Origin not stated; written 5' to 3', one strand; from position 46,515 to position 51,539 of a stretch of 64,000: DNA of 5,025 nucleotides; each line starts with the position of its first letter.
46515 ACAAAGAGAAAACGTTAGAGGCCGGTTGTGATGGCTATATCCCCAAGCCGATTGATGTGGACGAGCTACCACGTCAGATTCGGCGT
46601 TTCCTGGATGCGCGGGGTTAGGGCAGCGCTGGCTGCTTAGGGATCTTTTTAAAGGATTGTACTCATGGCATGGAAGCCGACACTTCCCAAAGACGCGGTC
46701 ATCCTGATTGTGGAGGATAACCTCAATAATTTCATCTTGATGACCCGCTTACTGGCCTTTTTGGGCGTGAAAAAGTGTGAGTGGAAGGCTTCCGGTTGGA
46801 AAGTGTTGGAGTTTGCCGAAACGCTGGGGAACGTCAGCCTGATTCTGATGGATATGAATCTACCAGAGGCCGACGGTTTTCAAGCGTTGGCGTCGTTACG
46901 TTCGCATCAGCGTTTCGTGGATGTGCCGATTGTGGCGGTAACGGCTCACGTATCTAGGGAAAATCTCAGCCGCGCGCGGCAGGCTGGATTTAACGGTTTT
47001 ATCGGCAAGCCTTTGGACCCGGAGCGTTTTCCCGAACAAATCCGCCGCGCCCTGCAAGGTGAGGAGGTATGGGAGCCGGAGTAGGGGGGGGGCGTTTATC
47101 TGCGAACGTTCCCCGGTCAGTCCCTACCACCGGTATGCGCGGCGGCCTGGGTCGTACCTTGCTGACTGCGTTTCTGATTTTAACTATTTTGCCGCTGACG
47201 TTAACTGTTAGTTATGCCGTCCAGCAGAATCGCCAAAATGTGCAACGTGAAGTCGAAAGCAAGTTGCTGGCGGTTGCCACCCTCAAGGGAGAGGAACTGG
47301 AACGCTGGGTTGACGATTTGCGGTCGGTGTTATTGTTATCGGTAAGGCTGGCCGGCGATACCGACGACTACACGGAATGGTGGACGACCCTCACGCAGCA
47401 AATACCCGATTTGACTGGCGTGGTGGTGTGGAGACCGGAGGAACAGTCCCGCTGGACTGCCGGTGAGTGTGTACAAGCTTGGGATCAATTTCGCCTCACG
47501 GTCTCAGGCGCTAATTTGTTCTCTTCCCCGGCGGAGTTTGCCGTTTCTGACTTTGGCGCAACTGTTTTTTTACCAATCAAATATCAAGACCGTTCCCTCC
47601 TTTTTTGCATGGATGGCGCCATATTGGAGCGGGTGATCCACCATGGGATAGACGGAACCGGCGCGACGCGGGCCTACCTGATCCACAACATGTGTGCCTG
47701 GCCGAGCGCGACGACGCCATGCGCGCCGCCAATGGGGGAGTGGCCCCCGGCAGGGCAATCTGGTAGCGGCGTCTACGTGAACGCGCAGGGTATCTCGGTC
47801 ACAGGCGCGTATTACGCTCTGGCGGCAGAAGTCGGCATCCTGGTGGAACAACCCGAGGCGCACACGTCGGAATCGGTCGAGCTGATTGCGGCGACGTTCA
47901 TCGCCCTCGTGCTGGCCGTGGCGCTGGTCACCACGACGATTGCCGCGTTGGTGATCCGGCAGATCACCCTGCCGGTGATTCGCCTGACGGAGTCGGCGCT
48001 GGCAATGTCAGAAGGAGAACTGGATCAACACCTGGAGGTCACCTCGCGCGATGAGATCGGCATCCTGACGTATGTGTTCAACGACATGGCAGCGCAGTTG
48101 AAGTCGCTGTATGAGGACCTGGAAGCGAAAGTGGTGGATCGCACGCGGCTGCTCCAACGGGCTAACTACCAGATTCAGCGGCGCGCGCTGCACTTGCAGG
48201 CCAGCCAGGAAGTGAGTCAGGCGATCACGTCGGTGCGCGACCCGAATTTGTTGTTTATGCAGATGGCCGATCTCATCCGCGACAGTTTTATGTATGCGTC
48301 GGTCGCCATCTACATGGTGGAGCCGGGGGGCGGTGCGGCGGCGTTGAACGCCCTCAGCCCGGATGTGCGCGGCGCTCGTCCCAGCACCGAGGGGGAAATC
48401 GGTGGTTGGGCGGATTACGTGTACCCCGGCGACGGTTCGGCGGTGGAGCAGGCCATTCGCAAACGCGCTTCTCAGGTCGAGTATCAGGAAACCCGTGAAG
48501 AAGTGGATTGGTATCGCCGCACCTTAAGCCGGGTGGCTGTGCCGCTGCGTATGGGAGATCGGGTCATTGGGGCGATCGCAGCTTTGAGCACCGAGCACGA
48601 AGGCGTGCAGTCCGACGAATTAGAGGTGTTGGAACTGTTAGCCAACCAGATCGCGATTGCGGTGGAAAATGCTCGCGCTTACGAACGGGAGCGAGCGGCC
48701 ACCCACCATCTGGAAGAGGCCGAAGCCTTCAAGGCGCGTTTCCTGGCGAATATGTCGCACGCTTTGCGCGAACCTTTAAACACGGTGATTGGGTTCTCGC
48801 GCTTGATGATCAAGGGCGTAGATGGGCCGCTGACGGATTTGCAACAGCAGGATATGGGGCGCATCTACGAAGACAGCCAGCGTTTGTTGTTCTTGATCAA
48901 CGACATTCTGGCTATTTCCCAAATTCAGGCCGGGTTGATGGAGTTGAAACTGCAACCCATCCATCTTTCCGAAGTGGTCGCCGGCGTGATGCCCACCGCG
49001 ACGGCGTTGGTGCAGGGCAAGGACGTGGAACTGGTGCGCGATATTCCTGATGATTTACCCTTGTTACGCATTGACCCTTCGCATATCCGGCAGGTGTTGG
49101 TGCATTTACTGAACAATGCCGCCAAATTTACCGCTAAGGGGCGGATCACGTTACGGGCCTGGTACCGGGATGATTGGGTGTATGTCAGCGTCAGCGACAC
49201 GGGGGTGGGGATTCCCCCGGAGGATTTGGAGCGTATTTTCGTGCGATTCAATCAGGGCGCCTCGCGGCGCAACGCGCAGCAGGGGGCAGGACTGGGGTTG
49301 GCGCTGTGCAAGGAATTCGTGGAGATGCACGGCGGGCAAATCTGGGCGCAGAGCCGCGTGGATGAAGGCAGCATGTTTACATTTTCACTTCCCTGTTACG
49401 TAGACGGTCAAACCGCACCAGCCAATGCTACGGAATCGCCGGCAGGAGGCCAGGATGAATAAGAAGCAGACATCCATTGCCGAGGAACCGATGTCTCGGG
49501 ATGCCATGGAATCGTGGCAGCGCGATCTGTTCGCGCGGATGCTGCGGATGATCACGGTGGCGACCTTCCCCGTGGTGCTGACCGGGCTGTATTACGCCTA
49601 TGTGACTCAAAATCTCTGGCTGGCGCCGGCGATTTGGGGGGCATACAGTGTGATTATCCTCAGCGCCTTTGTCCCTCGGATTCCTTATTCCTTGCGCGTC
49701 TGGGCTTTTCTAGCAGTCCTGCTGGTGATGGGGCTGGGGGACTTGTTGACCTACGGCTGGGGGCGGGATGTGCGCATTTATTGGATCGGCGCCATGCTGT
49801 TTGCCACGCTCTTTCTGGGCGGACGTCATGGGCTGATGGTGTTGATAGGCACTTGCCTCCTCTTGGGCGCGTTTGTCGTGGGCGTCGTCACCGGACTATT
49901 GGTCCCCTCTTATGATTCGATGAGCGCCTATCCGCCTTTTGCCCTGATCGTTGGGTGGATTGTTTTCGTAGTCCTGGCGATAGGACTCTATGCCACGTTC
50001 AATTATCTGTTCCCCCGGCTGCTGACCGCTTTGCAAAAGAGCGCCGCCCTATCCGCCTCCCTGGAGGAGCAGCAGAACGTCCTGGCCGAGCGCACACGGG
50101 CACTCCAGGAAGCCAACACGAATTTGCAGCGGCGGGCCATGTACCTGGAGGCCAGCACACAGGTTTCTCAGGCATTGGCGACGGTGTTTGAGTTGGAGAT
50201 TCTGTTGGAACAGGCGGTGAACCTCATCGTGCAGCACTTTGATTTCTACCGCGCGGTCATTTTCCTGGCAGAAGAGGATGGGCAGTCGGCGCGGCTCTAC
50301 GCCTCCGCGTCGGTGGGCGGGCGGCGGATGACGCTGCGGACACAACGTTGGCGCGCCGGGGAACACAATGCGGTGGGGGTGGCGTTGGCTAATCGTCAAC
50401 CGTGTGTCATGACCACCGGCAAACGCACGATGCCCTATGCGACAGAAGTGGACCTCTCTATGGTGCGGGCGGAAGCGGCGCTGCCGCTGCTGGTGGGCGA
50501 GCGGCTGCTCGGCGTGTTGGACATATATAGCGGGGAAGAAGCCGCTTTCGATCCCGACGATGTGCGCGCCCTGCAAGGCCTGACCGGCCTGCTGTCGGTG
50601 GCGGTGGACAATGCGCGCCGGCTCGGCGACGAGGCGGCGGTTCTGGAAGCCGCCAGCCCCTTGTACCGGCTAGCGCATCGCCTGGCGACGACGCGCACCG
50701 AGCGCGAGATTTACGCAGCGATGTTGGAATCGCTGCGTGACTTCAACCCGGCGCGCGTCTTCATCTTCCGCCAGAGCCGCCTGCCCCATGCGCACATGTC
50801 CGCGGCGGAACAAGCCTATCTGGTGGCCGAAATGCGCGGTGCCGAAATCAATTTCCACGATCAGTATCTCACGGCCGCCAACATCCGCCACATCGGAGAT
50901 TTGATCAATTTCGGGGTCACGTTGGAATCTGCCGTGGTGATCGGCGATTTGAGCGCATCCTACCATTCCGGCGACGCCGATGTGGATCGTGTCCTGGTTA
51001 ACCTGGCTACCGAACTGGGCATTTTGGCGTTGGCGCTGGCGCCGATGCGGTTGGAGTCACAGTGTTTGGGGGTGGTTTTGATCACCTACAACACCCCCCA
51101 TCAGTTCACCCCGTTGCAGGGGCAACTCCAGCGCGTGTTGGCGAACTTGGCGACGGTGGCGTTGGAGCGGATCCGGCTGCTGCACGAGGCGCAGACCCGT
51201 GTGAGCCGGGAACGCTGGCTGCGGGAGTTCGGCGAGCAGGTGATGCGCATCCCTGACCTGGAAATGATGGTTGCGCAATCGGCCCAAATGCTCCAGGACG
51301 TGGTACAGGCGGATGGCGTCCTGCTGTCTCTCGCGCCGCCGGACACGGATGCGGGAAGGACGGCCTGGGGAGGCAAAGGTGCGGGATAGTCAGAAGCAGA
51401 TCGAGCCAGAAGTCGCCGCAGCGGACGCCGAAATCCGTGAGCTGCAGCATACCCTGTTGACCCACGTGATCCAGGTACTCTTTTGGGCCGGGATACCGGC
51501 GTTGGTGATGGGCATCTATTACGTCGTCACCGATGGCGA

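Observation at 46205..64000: Tandem array of eight paralogous, output-less HAMP/GAF multi-sensor proteins behind a two-receiver plus GAF-histidine-kinase module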

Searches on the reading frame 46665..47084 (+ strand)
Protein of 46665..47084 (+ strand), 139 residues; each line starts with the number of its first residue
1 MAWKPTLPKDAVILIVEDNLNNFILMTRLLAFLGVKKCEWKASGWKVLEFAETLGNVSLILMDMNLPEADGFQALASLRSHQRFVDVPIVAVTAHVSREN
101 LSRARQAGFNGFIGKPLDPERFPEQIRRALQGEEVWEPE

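Call 4: search_protein_families(library=pfam, proteins=[window:46665-47084:+], max_evalue=0.01)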
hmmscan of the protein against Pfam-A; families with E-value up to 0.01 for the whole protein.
window:46665-47084:+ (139 aa): 1 family
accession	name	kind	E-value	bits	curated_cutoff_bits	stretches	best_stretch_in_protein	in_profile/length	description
PF00072.30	Response_reg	-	6.1e-20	71.9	30.2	1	13-126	1-110/111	Response regulator receiver domain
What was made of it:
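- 46665..47084 (+): Receiver 2: single-domain response regulator, 139 aa. Pfam Response_reg 6.1e-20 (call 4).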

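Call 36: search_protein_families(library=ncbifam, proteins=[window:46665-47084:+], max_evalue=0.001)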
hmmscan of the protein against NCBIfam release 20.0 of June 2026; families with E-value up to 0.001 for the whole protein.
window:46665-47084:+ (139 aa): 68 families (the best 25 are shown)
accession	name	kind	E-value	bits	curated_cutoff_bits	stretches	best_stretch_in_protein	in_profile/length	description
TIGR02956.1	TMAO_torS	equivalog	7.2e-20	70.7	676.5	1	12-134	703-824/967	TMAO reductase system sensor histidine kinase/response regulator TorS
NF008318.0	PRK11107.1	equivalog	1.5e-18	66.3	890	1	12-130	669-785/920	two-component sensor histidine kinase BarA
NF038297.2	hybrid_HK_HrmK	equivalog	1e-15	57.5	725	1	9-121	489-599/607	hybrid histidine kinase/response regulator HrmK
NF041866.1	EpsW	equivalog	6.3e-15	54.9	200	1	11-131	6-126/131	exopolysaccharide biosynthesis response regulator EpsW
NF011874.0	PRK15347.1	equivalog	9e-14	50.5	852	1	6-127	686-807/921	two component system sensor kinase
NF007901.0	PRK10610.1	equivalog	4.7e-12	46.2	189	1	10-126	5-120/129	chemotaxis response regulator CheY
NF008302.0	PRK11091.1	equivalog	2.5e-11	42.5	838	1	12-130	527-643/779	aerobic respiration two-component sensor histidine kinase ArcB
NF041830.1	RR_TF_ErdR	exception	6.6e-11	42.3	390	1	56-138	49-129/213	response regulator transcription factor ErdR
NF008469.0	PRK11361.1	equivalog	1.8e-10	40.1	714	1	11-131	5-121/461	acetoacetate metabolism transcriptional regulator AtoC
NF007935.0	PRK10651.1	equivalog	3.7e-10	39.3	250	1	42-135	39-129/216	two-component system response regulator NarL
NF007135.0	PRK09581.1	equivalog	4.3e-10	39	474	1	11-119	3-109/457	PleD family two-component system response regulator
NF041947.1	LuxQ_Vibrio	equivalog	5.4e-10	37.8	1200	1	11-122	723-831/843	quorum-sensing autoinducer 2 sensor kinase/phosphatase LuxQ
NF008099.0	PRK10841.1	equivalog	6.5e-10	37.4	920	1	9-118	823-928/949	two-component system sensor histidine kinase RcsC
NF041946.1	LuxO_transreg_Vib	equivalog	1.6e-09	37.1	800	1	16-133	2-115/463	quorum-sensing sigma-54 dependent transcriptional regulator LuxO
NF007982.1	PRK10710.1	equivalog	3.3e-09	36.7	380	1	9-125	6-117/235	envelope stress response regulator BaeR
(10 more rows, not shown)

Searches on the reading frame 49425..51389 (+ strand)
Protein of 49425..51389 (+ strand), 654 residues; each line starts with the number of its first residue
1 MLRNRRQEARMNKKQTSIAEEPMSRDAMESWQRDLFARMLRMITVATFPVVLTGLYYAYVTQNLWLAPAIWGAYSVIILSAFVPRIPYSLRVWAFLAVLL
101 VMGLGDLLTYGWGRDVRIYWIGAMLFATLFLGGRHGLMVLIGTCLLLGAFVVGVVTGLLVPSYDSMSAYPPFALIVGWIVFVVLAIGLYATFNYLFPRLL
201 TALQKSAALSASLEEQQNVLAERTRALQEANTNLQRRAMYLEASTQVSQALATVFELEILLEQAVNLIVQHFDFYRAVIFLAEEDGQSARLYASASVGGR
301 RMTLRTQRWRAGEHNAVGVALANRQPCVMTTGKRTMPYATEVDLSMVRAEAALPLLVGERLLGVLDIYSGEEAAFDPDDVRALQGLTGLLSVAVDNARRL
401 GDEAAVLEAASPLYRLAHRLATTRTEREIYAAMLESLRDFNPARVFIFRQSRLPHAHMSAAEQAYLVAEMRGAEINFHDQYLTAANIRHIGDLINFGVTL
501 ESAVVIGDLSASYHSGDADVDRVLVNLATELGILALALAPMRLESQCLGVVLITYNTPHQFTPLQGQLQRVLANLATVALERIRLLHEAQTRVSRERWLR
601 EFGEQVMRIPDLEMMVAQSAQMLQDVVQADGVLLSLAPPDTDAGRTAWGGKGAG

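Call 4: search_protein_families(library=pfam, proteins=[window:49425-51389:+], max_evalue=0.01)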
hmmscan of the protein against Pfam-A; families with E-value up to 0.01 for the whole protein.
window:49425-51389:+ (654 aa): 4 families
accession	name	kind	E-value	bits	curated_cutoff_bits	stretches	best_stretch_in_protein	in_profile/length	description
PF01590.32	GAF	-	2.3e-18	67.5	22.4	2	257-394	2-133/133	GAF domain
PF13185.12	GAF_2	-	2.1e-16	60.8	28.6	1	257-395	4-136/136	GAF domain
PF13492.12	GAF_3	-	1.9e-12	48.2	27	1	257-396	2-129/129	GAF domain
PF20969.2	MASE11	-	1.3e-10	41.8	27.3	1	31-196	2-165/168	MASE11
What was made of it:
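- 49455..51389 (+): Receptor paralog A: MASE11 multi-TM sensor, GAF, reduced GAF, C-terminal GAF stub. Pfam MASE11 plus GAF (call 4).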
